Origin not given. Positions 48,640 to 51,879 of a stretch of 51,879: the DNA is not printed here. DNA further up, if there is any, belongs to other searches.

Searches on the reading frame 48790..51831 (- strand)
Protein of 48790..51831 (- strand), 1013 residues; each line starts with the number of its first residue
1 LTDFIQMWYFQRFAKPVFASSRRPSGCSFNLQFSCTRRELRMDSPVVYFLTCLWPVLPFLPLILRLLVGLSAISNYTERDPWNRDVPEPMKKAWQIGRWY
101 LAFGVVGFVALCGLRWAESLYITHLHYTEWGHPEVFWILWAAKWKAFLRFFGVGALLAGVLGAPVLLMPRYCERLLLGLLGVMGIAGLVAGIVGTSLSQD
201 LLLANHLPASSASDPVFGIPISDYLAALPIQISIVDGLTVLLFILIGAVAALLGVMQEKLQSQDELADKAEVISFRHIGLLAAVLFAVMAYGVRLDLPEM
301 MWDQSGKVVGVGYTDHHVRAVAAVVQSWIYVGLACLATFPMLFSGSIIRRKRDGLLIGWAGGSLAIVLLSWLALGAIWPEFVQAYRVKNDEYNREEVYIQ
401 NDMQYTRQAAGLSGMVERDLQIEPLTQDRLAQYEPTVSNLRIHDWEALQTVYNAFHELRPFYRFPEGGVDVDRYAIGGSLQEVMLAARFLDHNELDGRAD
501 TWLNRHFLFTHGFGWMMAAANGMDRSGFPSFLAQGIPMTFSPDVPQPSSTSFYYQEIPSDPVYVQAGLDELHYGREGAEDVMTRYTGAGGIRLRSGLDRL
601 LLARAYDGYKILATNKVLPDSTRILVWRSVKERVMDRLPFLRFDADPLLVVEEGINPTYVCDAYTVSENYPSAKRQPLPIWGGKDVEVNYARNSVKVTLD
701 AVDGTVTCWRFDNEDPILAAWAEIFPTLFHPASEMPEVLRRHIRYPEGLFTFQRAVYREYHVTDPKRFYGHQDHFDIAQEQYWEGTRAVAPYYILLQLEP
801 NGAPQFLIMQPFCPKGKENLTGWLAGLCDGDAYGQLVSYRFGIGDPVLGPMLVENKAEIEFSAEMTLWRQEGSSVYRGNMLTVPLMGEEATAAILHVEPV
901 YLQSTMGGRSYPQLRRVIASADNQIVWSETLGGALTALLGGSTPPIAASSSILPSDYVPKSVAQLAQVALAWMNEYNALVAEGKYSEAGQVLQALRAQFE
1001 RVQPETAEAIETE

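Call 82: search_protein_families(library=pfam, proteins=[window:48790-51831:-], max_evalue=0.001)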
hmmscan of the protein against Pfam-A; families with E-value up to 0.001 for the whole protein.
window:48790-51831:- (1013 aa): 1 family
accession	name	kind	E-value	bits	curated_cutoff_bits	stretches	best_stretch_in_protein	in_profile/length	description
PF03699.18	UPF0182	-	1.7e-170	569.2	27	1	105-868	6-770/770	Uncharacterised protein family (UPF0182)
